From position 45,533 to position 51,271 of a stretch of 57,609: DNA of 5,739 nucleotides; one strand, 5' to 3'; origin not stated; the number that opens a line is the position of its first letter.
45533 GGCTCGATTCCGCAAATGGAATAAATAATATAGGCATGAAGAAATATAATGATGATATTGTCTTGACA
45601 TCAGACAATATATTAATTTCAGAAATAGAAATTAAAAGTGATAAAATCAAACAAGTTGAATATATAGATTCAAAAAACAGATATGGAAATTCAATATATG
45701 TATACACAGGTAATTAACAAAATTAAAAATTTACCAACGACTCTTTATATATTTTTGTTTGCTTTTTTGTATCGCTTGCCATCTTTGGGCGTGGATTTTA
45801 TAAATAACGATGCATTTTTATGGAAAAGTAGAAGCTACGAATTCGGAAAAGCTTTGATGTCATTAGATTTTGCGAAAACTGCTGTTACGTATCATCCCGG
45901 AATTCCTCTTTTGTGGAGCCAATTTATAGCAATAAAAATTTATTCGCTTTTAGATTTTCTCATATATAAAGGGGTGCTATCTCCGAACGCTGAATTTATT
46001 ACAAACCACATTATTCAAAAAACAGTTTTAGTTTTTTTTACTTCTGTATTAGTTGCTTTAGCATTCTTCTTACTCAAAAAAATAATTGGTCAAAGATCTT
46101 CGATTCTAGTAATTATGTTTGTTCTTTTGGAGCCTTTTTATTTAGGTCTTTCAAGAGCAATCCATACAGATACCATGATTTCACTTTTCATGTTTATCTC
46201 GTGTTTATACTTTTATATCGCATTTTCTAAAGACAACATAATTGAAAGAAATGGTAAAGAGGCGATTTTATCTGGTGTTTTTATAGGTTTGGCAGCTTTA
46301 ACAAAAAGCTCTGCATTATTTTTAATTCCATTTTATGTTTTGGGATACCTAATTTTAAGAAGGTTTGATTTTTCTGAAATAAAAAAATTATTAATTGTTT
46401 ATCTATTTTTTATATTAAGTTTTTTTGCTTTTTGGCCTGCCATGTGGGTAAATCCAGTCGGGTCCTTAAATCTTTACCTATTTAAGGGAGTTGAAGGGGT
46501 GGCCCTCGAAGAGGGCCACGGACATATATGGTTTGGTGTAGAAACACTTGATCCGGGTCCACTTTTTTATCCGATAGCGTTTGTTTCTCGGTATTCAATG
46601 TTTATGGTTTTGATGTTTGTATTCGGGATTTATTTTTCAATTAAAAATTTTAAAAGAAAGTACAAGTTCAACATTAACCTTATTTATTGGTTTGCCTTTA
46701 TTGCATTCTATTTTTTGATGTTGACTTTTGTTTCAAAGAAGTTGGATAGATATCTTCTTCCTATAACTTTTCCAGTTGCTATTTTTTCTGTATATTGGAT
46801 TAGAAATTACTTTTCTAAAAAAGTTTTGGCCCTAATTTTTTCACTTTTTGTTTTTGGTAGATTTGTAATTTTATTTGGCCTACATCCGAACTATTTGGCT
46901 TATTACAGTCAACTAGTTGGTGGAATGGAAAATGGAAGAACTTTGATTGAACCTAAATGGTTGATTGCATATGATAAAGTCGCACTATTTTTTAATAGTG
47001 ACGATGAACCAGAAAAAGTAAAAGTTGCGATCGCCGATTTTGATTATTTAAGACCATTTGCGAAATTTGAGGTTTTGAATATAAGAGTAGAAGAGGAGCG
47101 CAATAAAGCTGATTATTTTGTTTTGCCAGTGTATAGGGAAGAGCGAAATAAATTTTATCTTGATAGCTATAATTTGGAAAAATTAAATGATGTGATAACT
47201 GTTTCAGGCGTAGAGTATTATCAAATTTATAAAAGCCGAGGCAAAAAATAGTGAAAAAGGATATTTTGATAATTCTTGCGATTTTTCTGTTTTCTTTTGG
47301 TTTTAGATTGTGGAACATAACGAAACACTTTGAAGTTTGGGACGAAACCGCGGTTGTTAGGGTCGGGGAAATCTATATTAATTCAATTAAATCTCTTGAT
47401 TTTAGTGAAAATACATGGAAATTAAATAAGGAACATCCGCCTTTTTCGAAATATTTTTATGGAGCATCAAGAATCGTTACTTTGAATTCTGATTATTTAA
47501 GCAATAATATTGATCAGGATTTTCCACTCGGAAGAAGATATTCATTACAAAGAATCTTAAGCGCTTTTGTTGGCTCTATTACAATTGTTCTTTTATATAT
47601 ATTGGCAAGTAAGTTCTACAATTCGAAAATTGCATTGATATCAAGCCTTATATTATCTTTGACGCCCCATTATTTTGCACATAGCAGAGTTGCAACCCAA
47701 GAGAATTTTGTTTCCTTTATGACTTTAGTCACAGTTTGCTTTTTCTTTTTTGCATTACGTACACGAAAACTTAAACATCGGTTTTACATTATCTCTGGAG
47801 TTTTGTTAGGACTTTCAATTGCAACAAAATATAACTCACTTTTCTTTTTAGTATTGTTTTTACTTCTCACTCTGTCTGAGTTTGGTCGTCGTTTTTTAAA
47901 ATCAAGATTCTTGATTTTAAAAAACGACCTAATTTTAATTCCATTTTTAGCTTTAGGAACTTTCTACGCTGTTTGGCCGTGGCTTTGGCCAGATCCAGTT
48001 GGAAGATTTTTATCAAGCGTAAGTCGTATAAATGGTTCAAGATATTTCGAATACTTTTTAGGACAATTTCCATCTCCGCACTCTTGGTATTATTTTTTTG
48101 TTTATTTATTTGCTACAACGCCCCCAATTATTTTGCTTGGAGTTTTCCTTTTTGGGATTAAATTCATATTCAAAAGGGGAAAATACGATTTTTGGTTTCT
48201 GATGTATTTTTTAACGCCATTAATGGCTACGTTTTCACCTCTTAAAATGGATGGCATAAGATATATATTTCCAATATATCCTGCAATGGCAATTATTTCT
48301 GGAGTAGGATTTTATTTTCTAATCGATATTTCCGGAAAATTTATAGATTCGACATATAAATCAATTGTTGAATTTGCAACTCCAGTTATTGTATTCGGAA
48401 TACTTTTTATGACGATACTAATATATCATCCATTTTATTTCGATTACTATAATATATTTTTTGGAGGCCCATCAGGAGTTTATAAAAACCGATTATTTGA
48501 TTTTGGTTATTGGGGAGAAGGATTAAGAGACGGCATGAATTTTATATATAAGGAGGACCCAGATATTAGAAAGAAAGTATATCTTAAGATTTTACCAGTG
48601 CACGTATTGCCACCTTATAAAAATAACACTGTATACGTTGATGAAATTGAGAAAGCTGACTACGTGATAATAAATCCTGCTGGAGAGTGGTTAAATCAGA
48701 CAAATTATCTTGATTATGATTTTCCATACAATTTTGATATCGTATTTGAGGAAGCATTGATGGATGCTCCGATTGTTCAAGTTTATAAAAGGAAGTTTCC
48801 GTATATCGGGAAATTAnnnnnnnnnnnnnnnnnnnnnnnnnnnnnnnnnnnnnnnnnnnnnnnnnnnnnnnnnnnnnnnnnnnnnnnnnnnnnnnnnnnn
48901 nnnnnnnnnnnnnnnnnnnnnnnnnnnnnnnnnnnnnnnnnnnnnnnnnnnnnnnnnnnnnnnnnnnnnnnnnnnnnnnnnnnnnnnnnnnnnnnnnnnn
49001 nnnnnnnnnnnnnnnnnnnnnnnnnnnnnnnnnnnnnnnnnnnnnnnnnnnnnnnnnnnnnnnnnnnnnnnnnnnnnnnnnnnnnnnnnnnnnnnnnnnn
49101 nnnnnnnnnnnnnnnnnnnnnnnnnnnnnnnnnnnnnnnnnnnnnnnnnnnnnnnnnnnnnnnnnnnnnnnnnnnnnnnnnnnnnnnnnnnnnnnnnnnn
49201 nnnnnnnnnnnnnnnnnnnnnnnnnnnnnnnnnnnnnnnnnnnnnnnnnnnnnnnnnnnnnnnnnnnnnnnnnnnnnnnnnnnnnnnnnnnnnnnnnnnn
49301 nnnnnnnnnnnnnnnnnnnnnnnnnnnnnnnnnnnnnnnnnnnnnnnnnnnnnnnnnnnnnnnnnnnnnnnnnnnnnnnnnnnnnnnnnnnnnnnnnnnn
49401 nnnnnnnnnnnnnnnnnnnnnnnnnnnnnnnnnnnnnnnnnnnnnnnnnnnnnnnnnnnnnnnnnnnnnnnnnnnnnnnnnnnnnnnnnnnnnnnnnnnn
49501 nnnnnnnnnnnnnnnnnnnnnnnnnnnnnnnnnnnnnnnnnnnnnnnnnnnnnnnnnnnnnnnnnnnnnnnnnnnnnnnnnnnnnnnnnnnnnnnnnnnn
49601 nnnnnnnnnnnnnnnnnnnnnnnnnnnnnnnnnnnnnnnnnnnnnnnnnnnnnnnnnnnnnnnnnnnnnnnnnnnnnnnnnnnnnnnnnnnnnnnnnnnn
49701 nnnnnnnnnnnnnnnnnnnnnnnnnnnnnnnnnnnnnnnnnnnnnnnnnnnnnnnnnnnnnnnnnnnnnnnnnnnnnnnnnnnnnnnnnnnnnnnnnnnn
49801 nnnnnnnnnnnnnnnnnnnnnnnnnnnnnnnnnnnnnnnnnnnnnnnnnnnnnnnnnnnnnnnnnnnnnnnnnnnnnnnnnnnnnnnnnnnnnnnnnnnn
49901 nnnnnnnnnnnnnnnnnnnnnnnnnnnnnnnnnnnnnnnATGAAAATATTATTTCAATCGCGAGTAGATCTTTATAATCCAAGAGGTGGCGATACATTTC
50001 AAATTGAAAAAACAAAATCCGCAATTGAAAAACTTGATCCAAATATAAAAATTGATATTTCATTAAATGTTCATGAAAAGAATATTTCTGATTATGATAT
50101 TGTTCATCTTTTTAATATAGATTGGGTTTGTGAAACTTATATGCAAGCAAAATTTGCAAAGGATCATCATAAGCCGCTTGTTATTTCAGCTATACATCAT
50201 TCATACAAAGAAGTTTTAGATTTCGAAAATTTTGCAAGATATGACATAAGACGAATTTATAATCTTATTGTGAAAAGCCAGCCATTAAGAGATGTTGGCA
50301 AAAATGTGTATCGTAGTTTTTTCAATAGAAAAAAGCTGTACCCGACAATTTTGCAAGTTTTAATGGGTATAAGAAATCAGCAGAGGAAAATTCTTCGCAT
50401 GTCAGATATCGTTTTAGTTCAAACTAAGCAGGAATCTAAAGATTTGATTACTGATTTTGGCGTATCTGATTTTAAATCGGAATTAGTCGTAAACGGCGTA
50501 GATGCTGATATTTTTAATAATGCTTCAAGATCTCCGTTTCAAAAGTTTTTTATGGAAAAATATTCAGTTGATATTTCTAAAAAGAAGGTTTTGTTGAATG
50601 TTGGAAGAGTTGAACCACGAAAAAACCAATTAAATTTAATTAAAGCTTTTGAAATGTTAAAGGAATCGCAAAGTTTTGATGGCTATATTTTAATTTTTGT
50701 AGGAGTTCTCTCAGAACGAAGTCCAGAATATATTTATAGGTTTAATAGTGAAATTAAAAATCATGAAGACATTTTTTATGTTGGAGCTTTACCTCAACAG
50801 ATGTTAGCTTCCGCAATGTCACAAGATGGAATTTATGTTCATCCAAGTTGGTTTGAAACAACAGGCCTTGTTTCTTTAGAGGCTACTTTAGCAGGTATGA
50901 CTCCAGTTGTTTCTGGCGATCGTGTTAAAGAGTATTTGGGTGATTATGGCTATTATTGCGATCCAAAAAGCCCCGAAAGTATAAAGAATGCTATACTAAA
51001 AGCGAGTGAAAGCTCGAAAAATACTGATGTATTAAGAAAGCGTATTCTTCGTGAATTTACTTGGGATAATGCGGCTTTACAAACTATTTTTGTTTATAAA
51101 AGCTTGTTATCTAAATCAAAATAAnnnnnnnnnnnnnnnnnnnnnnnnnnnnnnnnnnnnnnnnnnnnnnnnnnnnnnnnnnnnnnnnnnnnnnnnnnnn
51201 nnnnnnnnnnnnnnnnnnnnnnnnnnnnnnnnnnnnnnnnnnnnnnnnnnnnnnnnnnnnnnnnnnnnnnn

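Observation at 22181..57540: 35-kb envelope-glycan island with about ten GT-C-type membrane glycosyltransferases fed by three polyprenol-phosphate-sugar synthase-like genes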

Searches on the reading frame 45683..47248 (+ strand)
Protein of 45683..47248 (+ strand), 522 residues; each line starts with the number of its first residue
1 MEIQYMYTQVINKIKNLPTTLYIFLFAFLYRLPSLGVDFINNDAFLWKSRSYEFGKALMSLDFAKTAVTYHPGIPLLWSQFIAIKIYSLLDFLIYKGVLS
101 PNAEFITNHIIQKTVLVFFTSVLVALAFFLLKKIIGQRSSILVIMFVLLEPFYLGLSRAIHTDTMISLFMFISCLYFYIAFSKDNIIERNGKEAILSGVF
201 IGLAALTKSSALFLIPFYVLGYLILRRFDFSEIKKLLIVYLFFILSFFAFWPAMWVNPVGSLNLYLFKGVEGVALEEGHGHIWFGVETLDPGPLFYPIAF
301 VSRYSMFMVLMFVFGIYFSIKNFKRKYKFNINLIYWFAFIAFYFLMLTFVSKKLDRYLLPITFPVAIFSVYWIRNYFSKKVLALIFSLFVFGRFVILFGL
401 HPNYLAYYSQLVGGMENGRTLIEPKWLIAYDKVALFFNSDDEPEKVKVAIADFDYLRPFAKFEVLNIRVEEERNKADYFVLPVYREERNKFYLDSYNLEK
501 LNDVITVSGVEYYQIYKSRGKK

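Call 4: search_protein_families(library=pfam, proteins=[window:45683-47248:+], max_evalue=0.01)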
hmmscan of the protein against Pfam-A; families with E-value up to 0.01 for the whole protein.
window:45683-47248:+ (522 aa): 2 families
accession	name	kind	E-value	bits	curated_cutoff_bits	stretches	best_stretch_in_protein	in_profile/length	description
PF13231.12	PMT_2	-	5.7e-10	40.1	26.1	1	119-247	31-154/160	Dolichyl-phosphate-mannose-protein mannosyltransferase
PF02366.24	PMT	-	1.4e-09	38.3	22.7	1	117-257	90-234/245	Dolichyl-phosphate-mannose-protein mannosyltransferase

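Call 69: search_protein_families(library=ncbifam, proteins=[window:45683-47248:+], max_evalue=0.00001)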
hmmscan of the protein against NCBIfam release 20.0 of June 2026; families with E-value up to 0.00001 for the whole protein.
window:45683-47248:+ (522 aa): 0 families

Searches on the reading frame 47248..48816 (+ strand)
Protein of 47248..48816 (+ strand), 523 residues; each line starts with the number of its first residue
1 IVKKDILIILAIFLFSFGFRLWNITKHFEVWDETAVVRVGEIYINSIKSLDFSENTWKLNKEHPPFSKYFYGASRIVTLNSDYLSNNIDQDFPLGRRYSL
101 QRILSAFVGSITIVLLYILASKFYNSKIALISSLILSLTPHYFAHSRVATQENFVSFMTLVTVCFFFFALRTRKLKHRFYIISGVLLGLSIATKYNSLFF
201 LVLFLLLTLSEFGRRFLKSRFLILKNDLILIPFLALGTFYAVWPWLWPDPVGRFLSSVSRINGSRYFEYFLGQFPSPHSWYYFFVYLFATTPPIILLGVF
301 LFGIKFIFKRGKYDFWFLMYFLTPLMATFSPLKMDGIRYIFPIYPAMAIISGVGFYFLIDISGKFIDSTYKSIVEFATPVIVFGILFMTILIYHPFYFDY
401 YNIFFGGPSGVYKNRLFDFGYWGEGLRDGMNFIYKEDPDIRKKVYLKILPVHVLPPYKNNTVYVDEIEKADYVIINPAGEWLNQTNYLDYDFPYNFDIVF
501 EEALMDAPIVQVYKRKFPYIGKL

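Call 4: search_protein_families(library=pfam, proteins=[window:47251-48816:+], max_evalue=0.01)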
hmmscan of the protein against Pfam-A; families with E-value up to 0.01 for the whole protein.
window:47251-48816:+ (522 aa): 3 families
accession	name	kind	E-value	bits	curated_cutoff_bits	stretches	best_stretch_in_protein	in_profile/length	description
PF02366.24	PMT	-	1.1e-18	68.2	22.7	1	10-238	2-236/245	Dolichyl-phosphate-mannose-protein mannosyltransferase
PF13231.12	PMT_2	-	1e-15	58.8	26.1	1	101-232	25-154/160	Dolichyl-phosphate-mannose-protein mannosyltransferase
PF09578.15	Spore_YabQ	-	0.0006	20.4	27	1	140-193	23-76/79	Spore cortex protein YabQ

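Call 69: search_protein_families(library=ncbifam, proteins=[window:47251-48816:+], max_evalue=0.00001)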
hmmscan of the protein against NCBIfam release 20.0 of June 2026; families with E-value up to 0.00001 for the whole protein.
window:47251-48816:+ (522 aa): 1 family
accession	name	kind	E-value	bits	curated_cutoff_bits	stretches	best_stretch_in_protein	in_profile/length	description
TIGR03663.1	TIGR03663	subfamily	7e-08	31.9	126.25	1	98-299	71-277/435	flippase activity-associated protein Agl23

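Call 82: find_encoding_contigs(protein=window:47248-48816:+, flank=10000, max_places=8)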
Protein window:47248-48816:+ (523 aa): no gene with exactly this product is on record in the collection.

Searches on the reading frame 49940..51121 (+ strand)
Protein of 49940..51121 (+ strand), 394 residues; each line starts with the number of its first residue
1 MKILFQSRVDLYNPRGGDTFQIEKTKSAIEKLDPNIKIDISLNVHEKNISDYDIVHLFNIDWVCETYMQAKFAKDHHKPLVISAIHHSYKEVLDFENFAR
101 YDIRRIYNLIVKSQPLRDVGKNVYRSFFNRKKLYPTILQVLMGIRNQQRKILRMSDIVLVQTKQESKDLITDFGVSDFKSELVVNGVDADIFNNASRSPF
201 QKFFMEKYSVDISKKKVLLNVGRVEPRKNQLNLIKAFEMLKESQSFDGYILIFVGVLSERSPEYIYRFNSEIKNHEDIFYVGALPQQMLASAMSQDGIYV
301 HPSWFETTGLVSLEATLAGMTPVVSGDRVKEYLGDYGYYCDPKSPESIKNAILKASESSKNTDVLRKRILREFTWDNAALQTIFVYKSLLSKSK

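Call 5: search_protein_families(library=pfam, proteins=[window:49940-51121:+], max_evalue=0.01)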
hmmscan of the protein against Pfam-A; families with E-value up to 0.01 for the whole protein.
window:49940-51121:+ (394 aa): 4 families
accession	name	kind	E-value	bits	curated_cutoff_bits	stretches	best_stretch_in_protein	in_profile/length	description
PF00534.26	Glycos_transf_1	-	1.6e-20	73.8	26.4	1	213-366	13-166/172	Glycosyl transferases group 1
PF13692.12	Glyco_trans_1_4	-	5.6e-14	53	27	1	216-355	2-139/142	Glycosyl transferases group 1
PF13439.12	Glyco_transf_4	-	0.00032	21.2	28.5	1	51-190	72-169/170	Glycosyltransferase Family 4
PF20706.3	GT4-conflict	-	0.0013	18.2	26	0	217-325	199-310/385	Family 4 Glycosyltransferase in conflict systems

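Call 69: search_protein_families(library=ncbifam, proteins=[window:49940-51121:+], max_evalue=0.00001)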
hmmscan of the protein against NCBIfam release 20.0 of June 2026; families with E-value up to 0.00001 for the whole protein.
window:49940-51121:+ (394 aa): 17 families
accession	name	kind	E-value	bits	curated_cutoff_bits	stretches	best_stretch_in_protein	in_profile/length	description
TIGR04047.1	MSMEG_0565_glyc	hypoth_equivalog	1.8e-22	80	259.85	1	146-387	130-372/373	MSMEG_0565 family glycosyltransferase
TIGR03449.1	mycothiol_MshA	equivalog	1.1e-15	57.5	462.5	1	149-390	159-404/406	D-inositol-3-phosphate glycosyltransferase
TIGR02149.1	glgA_Coryne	subfamily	2e-13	50.3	302.4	1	152-389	142-390/391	glycogen synthase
NF053513.1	Gtran_IagA_BgsA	equivalog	3.5e-13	49.3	460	1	150-324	101-263/333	LTA glycolipid anchor biosynthesis glycosyltransferase, IagA/BgsA family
NF053787.1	GlcN_PG_synth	equivalog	2.4e-11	43.1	480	1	153-390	142-360/361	N-acetylglucosaminyl phosphatidylglycerol synthase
NF038295.1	EPS_HpsP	equivalog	6.9e-11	41.8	550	1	160-389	160-387/388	hormogonium polysaccharide biosynthesis glycosyltransferase HpsP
TIGR03088.1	stp2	hypoth_equivalog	1.6e-10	40.6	409.05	1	168-389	150-373/374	TIGR03088 family PEP-CTERM/XrtA system glycosyltransferase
TIGR02472.1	sucr_P_syn_N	equivalog_domain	7.4e-09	34.9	576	0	148-248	178-281/439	sucrose-phosphate synthase, putative, glycosyltransferase domain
NF050063.1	ProtGlycPglJ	equivalog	1.1e-08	34.7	500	1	150-359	140-333/363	N-acetylgalactosamine-N,N'-diacetylbacillosaminyl-diphospho-undecaprenol 4-alpha-N-acetylgalactosaminyltransferase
NF012028.0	PRK15484.1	subfamily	1.1e-08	34.6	618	1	176-379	159-368/380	lipopolysaccharide N-acetylglucosaminyltransferase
NF047684.1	TeichurnBiosyTuaC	equivalog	4.1e-08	32.6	550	1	176-387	183-387/391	teichuronic acid biosynthesis protein TuaC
TIGR04157.1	glyco_rSAM_CFB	subfamily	4.6e-08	32.4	400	1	146-320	161-325/406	TIGR04157 family glycosyltransferase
NF041010.1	glycosy_Agl16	equivalog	5.6e-08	32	575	1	143-389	122-351/352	glycosylation protein Agl16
NF049987.1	DaglGlyslTfaseDgs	equivalog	7.3e-08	31.7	500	1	146-327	93-262/332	processive diacylglycerol alpha-glucosyltransferase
TIGR02095.1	glgA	subfamily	7.7e-07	28.1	328.45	1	199-388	277-476/477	glycogen/starch synthase, ADP-glucose type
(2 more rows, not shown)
